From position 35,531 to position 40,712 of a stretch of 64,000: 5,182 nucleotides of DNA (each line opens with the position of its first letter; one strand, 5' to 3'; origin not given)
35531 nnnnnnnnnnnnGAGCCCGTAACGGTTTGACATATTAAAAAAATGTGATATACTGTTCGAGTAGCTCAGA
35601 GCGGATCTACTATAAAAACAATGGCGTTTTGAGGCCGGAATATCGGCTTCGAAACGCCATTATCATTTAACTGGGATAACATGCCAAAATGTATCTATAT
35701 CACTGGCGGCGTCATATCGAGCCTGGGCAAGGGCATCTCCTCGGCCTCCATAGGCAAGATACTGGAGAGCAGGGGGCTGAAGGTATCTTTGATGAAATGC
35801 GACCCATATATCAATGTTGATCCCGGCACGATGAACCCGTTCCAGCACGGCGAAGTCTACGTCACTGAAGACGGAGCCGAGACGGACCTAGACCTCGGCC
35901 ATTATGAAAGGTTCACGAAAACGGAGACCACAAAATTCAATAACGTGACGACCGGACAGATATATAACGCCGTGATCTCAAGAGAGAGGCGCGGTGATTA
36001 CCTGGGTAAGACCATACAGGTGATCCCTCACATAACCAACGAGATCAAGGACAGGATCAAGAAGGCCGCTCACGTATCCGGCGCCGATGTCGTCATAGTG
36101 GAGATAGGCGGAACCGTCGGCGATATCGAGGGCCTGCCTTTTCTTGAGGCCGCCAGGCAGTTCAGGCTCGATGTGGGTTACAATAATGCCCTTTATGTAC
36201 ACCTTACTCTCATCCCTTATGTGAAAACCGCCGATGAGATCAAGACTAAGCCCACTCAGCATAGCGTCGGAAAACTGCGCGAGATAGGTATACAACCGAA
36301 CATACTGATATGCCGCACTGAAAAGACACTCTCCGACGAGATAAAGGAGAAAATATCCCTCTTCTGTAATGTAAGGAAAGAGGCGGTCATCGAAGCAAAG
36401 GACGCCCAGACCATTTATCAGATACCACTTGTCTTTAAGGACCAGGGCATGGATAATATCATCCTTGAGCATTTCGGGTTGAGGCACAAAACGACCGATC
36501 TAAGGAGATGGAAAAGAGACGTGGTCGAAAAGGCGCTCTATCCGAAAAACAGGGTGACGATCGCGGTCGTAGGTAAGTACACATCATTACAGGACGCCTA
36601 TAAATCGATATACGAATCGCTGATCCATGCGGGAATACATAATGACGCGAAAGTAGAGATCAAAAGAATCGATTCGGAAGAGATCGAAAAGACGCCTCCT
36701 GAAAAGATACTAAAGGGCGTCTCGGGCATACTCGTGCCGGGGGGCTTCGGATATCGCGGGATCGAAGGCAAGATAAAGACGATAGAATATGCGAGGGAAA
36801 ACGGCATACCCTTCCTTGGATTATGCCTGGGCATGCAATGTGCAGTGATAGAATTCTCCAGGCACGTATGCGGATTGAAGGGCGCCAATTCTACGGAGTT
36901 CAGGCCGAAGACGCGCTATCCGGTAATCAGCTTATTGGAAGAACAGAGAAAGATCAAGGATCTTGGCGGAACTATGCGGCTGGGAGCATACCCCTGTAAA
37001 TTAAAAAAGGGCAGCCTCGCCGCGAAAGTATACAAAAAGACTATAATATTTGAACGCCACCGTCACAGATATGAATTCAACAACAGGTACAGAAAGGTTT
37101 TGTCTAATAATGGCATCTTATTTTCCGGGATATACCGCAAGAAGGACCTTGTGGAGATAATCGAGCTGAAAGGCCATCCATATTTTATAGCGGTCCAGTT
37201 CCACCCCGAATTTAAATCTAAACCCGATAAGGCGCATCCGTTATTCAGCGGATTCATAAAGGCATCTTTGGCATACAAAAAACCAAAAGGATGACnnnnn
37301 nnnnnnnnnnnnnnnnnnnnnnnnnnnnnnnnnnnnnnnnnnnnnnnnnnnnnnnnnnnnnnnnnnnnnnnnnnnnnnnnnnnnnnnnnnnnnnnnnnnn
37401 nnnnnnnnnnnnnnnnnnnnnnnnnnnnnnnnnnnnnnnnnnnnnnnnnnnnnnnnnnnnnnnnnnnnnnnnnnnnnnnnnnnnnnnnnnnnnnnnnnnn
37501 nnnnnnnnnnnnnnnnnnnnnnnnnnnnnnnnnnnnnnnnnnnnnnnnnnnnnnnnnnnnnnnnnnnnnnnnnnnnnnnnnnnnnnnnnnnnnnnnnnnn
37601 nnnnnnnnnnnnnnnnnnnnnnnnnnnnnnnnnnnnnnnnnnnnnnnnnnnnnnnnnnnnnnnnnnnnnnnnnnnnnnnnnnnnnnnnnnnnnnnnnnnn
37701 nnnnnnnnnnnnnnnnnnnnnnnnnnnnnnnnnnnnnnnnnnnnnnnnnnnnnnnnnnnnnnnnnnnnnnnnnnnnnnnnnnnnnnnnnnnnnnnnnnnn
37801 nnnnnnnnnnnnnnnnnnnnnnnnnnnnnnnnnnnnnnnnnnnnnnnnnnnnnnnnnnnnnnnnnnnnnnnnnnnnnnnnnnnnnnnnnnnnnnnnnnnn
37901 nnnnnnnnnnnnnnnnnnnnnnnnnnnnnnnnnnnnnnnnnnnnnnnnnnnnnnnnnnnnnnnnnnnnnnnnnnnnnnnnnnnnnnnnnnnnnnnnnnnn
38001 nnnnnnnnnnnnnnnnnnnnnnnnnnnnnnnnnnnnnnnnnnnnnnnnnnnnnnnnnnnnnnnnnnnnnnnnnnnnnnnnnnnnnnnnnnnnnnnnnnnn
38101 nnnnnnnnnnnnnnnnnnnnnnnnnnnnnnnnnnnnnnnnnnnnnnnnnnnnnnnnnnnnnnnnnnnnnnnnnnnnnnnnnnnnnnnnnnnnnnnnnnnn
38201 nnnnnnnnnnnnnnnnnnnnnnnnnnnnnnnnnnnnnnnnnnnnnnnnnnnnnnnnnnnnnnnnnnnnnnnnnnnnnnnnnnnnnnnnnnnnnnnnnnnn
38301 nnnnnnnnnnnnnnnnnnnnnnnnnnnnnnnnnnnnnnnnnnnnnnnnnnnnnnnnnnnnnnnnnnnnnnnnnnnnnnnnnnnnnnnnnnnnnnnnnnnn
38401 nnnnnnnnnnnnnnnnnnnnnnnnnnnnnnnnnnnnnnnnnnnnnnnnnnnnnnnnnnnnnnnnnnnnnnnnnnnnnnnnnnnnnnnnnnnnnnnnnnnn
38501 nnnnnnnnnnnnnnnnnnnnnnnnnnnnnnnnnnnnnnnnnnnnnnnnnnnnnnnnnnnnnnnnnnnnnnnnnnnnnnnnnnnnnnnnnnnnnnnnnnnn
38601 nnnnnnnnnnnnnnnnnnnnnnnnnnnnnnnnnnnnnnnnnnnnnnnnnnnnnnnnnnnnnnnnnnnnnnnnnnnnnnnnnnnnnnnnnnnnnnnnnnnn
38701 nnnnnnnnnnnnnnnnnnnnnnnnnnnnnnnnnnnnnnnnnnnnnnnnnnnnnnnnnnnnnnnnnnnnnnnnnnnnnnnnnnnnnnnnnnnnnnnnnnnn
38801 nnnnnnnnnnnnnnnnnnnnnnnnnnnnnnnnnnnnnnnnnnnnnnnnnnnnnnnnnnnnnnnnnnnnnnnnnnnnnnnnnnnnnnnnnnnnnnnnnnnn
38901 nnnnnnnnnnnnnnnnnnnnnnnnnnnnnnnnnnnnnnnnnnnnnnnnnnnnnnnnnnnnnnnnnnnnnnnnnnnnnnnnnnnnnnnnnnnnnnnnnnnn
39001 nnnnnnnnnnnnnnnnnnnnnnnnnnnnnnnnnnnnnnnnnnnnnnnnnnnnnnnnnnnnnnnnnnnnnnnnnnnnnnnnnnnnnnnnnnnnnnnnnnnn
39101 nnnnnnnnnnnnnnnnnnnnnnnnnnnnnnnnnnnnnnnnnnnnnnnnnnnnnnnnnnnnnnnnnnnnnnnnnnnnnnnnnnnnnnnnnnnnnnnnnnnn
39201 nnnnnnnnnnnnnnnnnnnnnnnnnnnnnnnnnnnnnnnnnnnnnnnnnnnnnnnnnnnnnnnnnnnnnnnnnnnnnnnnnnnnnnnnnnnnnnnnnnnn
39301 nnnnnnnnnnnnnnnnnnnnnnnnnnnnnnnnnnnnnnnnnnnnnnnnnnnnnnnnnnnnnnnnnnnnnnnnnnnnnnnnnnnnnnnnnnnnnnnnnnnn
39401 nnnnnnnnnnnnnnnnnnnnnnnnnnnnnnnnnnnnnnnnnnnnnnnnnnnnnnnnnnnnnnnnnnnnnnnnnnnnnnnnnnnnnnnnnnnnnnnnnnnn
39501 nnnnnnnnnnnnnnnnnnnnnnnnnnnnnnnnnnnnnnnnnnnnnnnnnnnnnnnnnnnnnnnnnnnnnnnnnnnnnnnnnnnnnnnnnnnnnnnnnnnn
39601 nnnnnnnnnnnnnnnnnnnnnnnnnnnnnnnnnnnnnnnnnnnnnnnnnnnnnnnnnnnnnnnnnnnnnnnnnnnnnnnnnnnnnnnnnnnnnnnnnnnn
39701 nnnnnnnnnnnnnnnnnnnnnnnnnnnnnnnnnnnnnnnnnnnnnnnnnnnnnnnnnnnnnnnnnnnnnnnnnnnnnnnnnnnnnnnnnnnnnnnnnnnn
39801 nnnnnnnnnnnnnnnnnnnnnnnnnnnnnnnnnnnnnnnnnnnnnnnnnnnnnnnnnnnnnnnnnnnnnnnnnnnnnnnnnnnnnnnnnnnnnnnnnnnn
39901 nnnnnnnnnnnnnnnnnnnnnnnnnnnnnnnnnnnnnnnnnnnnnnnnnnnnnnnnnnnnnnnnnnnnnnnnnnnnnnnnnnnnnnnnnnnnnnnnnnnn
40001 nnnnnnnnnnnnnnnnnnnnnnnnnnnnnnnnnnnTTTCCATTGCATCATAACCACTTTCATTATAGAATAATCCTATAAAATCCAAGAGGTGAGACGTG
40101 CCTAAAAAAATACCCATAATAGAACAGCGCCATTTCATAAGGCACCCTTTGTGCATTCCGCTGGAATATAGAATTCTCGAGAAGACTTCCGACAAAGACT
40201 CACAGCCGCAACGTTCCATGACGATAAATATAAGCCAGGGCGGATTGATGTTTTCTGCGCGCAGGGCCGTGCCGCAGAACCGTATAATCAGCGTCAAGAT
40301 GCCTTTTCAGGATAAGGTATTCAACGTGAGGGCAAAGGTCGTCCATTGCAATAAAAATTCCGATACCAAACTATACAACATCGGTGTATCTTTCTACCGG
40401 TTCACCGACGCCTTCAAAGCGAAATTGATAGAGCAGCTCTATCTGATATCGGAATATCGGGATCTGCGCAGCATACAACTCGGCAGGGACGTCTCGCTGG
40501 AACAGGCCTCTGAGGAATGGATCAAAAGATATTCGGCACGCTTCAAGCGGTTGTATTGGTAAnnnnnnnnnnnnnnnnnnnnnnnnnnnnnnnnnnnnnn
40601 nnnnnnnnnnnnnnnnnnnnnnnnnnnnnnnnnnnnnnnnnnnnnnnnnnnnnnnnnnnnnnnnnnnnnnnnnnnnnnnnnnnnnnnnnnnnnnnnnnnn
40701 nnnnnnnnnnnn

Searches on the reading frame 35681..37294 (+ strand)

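Call 48: search_protein_families(library=pfam, proteins=[window:35681-37294:+], max_evalue=0.0001)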
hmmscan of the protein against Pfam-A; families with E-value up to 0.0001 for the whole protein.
window:35681-37294:+ (537 aa): 3 families
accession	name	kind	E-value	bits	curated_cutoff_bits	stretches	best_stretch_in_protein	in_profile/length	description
PF06418.20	CTP_synth_N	-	8e-127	422.5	26.1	1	3-267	1-265/265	CTP synthase N-terminus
PF00117.34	GATase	-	1e-40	139.9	22.8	1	303-527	2-189/190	Glutamine amidotransferase class-I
PF07722.19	Peptidase_C26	-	8e-05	22.9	20.5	0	365-510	95-219/219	Peptidase C26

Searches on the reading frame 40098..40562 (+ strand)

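Call 48: search_protein_families(library=pfam, proteins=[window:40098-40562:+], max_evalue=0.0001)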
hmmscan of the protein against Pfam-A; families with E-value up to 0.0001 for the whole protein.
window:40098-40562:+ (154 aa): 1 family
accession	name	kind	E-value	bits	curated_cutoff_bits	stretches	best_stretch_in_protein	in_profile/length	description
PF07238.19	PilZ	-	1.5e-12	48.1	22.5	1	9-115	1-101/102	PilZ domain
